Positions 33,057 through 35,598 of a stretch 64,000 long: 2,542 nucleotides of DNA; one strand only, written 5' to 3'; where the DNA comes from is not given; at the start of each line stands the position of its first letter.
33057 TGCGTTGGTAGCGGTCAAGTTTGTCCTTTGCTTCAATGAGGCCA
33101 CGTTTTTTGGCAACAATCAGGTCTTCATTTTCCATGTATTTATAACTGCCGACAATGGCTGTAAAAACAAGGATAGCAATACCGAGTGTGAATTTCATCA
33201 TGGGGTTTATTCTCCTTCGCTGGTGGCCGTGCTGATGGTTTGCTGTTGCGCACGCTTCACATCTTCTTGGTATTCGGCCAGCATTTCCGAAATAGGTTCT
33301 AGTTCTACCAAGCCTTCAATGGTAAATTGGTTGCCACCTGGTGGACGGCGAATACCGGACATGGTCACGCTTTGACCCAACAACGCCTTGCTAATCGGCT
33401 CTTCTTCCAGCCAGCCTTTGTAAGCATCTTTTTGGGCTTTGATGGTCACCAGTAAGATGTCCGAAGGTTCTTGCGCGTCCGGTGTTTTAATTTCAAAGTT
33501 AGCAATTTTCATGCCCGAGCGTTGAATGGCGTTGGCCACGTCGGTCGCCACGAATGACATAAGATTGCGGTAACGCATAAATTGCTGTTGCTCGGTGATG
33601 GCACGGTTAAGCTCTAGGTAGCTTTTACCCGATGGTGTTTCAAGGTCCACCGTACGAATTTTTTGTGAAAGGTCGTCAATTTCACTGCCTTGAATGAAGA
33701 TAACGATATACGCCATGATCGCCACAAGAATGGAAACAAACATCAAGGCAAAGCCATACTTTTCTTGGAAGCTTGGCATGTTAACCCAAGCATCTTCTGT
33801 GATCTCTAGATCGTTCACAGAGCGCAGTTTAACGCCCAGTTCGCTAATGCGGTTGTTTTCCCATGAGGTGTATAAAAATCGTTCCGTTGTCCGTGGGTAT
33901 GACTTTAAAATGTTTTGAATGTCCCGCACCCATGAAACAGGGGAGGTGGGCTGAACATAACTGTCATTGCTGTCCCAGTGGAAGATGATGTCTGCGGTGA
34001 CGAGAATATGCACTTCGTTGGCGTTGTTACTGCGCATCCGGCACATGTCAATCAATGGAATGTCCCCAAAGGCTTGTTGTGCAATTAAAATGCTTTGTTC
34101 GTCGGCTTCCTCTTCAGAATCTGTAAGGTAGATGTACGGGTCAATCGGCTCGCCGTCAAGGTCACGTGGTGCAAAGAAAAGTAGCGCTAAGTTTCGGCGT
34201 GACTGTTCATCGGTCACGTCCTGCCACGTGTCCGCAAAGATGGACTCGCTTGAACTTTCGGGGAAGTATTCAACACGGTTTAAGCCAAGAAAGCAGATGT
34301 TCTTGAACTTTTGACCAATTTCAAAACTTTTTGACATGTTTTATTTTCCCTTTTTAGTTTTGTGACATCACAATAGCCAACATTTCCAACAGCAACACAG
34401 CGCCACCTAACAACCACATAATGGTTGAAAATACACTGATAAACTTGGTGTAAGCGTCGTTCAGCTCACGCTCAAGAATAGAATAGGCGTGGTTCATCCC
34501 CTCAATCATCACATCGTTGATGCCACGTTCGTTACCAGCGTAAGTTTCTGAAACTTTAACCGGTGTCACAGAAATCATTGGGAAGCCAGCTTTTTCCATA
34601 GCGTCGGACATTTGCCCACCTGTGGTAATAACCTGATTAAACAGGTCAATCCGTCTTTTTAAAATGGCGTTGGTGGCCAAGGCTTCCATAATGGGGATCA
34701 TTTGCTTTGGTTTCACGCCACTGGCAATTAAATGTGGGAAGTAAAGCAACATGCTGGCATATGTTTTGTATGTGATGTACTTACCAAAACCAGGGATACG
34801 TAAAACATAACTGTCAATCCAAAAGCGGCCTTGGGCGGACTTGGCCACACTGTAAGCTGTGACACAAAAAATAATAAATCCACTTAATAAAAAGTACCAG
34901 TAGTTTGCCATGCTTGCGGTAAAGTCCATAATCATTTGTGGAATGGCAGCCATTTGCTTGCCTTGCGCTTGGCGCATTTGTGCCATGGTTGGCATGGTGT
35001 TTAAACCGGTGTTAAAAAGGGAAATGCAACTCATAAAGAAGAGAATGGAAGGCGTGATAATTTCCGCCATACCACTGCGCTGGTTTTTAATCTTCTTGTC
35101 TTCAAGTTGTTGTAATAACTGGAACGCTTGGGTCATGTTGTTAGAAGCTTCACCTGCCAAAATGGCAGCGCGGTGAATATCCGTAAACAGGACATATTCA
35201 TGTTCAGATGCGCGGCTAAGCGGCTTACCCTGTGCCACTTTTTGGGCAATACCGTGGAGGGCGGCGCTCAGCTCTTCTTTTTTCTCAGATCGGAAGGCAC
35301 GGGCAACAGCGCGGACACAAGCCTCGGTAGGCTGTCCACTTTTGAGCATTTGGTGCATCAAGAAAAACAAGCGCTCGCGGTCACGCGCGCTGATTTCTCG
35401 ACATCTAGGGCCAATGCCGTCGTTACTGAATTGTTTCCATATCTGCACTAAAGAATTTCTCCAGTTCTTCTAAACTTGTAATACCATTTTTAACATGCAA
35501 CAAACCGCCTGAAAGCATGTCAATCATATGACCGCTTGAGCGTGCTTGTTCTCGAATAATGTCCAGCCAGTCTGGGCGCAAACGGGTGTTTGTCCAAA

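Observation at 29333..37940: Secretin-less, minimal type IV filament / T2SS-like operon with mixed T2SS and Tad-like traits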

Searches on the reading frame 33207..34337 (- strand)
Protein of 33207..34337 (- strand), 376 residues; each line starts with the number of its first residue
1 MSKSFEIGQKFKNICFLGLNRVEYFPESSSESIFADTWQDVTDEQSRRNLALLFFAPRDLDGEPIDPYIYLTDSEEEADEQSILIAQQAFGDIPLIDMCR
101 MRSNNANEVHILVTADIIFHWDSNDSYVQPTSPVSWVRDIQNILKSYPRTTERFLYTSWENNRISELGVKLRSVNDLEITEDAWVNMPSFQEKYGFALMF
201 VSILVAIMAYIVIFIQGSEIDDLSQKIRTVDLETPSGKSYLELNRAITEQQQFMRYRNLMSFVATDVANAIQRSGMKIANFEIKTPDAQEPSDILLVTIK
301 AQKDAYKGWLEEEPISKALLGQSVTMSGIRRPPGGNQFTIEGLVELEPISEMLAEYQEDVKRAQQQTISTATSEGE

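Call 3: search_protein_families(library=pfam, proteins=[window:33207-34337:-], max_evalue=0.1)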
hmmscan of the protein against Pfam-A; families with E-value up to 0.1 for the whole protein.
window:33207-34337:- (376 aa): 0 families

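Call 4: search_protein_families(library=ncbifam, proteins=[window:33207-34337:-], max_evalue=0.1)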
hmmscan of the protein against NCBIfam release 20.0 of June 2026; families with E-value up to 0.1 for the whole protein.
window:33207-34337:- (376 aa): 0 families

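Call 19: find_homologous_proteins(query=A2, max_evalue=0.001)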
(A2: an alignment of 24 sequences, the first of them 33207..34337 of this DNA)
Query A2 (24 sequences) (376 aa, profile of the alignment): 81 proteins with E <= 0.001 among 8000 candidates.
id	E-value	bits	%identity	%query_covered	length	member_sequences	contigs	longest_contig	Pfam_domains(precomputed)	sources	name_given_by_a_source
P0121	1.5e-165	569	81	99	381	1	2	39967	-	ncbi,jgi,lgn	ncbi:MAG: hypothetical protein ACI9TY_001827 [Alphaproteobacteria bacterium]|jgi:hypothetical protei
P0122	3.6e-165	568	78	99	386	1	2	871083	-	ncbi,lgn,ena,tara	tara:strand:- start:254139 stop:255299 length:1161 start_codon:yes stop_codon:yes gene_type:complete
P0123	2.6e-164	565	88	100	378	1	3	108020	-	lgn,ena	-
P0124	5.7e-163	560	100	100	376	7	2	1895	-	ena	-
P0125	2.4e-162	558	39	98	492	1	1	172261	-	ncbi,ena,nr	ncbi:MAG: hypothetical protein DI585_07250 [Pseudomonas fluorescens]|nr:MAG: hypothetical protein DI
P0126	3.6e-162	558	87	100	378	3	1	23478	-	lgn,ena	-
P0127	8.5e-162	557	76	100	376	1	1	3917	-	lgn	-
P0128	1.5e-161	556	78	99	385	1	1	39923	-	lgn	-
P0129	1.8e-161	556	85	100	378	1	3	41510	-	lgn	-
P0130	4.8e-161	554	87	100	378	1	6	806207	-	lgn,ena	-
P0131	1.1e-160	553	82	98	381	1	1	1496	-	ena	-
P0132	9.2e-160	550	88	99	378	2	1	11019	-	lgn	-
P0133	2.9e-159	548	80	100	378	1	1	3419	-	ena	-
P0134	8.5e-156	537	49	94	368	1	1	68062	-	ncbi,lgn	-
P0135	8.0e-155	534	41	90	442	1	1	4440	-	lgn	-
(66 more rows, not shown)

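Call 28: predict_structure(alignment_id=A3)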
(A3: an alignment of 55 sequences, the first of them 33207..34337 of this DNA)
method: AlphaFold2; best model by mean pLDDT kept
length: 376 residues; sequences in the alignment: 55
mean_pLDDT: 88.5   pTM: 0.57
mean pLDDT of the five models: 88.5, 87.2, 87.0, 86.8, 85.1
residues with pLDDT >= 90: 230; 70-90: 123; 50-70: 21; < 50: 2
segments of 3 or more residues with pLDDT < 50: none
pLDDT, mean of each block of 10 residues (from residue 1): 85 94 92 92 89 89 81 67 80 90 92 96 93 94 95 94 90 93 88 91 98 96 88 63 79 88 94 93 90 93 89 93 95 87 95 91 79 54
secondary structure, 60 per line:
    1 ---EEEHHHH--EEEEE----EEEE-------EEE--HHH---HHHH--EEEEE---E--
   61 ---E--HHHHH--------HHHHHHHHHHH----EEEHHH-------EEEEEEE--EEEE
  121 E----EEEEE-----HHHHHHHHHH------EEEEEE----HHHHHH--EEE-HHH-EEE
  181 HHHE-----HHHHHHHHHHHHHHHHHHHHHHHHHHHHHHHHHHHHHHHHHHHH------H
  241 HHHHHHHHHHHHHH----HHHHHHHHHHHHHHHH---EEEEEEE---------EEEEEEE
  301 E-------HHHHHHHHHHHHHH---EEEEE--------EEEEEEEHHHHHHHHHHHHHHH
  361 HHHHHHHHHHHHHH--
elements in order: E4-6 H7-10 E13-17 E22-25 E33-35 H44-47 E50-54 H67-71 H80-90 E95-97 E108-114 E117-121 E126-130 H136-145 E152-157 H162-167 E170-172 E178-180 H190-233 H240-254 H259-274 E278-284 E294-301 H309-322 E326-330 E339-345 H346-374

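Call 30: fold_search(model_id=the predicted structure, library=pdb)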
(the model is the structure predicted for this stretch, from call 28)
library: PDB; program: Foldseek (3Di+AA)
matches with E <= 10: 834; with E <= 0.001: 0
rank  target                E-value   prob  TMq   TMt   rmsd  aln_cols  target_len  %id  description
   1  3jc8_Oa               1.6e-03  0.99  0.16  0.26  13.6       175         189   12  Architectural model of the type IVa pilus machine in a piliated state (released 2016-03-16)
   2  4pht_Y                5.6e-03  0.90  0.23  0.33   9.3       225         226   12  ATPase GspE in complex with the cytoplasmic domain of GspL from the Vibrio vulnificus type II Secretion system (released 2014-11-26)
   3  4pht_X                1.4e-02  0.84  0.22  0.32   9.1       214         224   12  ATPase GspE in complex with the cytoplasmic domain of GspL from the Vibrio vulnificus type II Secretion system (released 2014-11-26)
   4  5tkw                  2.0e-02  0.69  0.20  0.28   9.3       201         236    9  1.35 Angstrom Resolution Crystal Structure of a Pullulanase-specific Type II Secretion System Integral Cytoplasmic Membr (released 2016-10-19)
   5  1w97                  2.1e-02  0.87  0.22  0.33   8.4       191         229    9  cyto-EpsL: the cytoplasmic domain of EpsL, an inner membrane component of the type II secretion system of Vibrio cholera (released 2004-11-30)
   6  2rjz_A                2.4e-02  0.94  0.16  0.37  12.7       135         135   12  Crystal structure of the type 4 fimbrial biogenesis protein PilO from Pseudomonas aeruginosa (released 2007-11-06)
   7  2rjz_B                4.8e-02  0.72  0.15  0.32  12.4       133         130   12  Crystal structure of the type 4 fimbrial biogenesis protein PilO from Pseudomonas aeruginosa (released 2007-11-06)
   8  9eam_B                4.8e-02  0.23  0.15  0.15  12.5       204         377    9  Coronin-7 CA bound to Arp2/3 complex (released 2025-11-19)
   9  3ehj_A                6.5e-02  0.51  0.14  0.24  20.2       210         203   13  Crystal structure of DesKC-H188V in complex with AMP-PCP (released 2009-09-15)
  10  5ucg_A                7.8e-02  0.90  0.20  0.21   7.2       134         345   14  Structure of the PP2C Phosphatase Domain and a Fragment of the Regulatory Domain of the Cell Fate Determinant SpoIIE f (released 2017-05-31)
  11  3raf_A                8.8e-02  0.93  0.15  0.12   6.2        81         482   11  Quinazolinedione-DNA cleavage complex of type IV topoisomerase from S. pneumoniae (released 2012-03-28)
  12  3ehj_B                9.9e-02  0.47  0.14  0.22  22.1       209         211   11  Crystal structure of DesKC-H188V in complex with AMP-PCP (released 2009-09-15)
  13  4z4q_A                1.1e-01  0.80  0.15  0.09   9.5        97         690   10  Quinazolinedione(PD 0305970)-DNA cleavage complex of topoisomerase IV from S. pneumoniae (released 2016-09-14)
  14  5by4                  1.2e-01  0.84  0.14  0.38   4.9        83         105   16  Structure and function of the Escherichia coli Tol-Pal stator protein TolR (released 2015-09-16)
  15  4cj7_A                1.3e-01  0.38  0.18  0.16  10.1       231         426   10  Structure of Crenactin, an archeal actin-like protein (released 2014-01-22)
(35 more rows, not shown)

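Call 55: search_protein_representatives(alignment_id=A3)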
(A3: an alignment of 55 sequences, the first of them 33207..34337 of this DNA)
Query: 55 sequences, 380 profile positions. Proteins with E-value up to 0.001 (for the whole library): 27; up to 1e-10: 25; up to 1e-30: 17. The best 27 are listed.
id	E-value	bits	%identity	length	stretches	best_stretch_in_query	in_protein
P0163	9.8e-156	534.8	-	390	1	1-366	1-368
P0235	8.9e-139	479.0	-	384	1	3-373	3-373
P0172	1.4e-137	475.1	-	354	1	14-364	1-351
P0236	2.4e-133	461.2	-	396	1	4-373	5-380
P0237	7.1e-126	436.6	-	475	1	8-362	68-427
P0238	2.3e-121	421.7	-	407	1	3-375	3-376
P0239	7.2e-121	420.1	-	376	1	4-369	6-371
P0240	1.3e-118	412.6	-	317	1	55-362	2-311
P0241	2.0e-113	395.6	-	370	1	4-367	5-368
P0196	7.8e-108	377.2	-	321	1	75-364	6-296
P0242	7.6e-103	360.7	-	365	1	4-358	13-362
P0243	2.9e-88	312.8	-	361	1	3-355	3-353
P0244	1.0e-78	281.4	-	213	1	4-203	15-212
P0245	1.5e-46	175.5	-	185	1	208-372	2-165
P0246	1.9e-39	152.1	-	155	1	78-180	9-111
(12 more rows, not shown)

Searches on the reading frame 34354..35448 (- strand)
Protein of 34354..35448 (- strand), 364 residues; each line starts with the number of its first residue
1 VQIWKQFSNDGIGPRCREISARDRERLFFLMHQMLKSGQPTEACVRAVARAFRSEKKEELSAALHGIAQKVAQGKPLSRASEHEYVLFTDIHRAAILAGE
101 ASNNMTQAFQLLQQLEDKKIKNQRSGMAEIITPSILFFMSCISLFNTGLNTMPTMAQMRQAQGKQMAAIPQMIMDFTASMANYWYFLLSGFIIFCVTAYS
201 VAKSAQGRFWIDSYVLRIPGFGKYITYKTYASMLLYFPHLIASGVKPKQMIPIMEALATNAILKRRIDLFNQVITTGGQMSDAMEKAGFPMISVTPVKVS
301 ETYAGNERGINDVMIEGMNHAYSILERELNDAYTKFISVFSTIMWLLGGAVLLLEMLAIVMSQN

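Call 3: search_protein_families(library=pfam, proteins=[window:34354-35448:-], max_evalue=0.1)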
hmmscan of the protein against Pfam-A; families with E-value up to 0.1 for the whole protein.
window:34354-35448:- (364 aa): 2 families
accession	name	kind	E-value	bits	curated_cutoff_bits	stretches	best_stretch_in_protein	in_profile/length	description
PF00482.28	T2SSF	-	8.2e-16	58.6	25.2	1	32-144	6-116/125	Type II secretion system (T2SS), protein F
PF19506.4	DUF6040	-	0.022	14.6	23.4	1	135-198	93-155/233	Family of unknown function (DUF6040)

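Call 4: search_protein_families(library=ncbifam, proteins=[window:34354-35448:-], max_evalue=0.1)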
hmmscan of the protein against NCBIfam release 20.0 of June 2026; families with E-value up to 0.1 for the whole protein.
window:34354-35448:- (364 aa): 6 families
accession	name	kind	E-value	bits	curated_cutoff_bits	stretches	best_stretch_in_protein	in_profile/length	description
TIGR02120.1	GspF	equivalog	3.1e-28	99.1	424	1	30-361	71-392/401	type II secretion system inner membrane protein GspF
NF052607.1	T4PiliAsmPilCThrm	equivalog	2.9e-23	82.6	700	1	32-356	76-390/406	type IV pilus assembly protein PilC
NF052606.1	T4PiliAsmPilCMyx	equivalog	3.2e-18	65.8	700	1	34-358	92-406/419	type IV pilus assembly protein PilC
NF047826.1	T3SSXpsF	equivalog_domain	1.2e-16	60.6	650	1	33-359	77-393/405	type II secretion system protein XpsF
NF007861.0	PRK10573.1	equivalog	8.2e-15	54.7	401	1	30-338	64-369/401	protein transport protein HofC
NF041012.2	T4P_ComGB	equivalog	3.7e-13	49.5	240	1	24-289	3-260/332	competence type IV pilus assembly protein ComGB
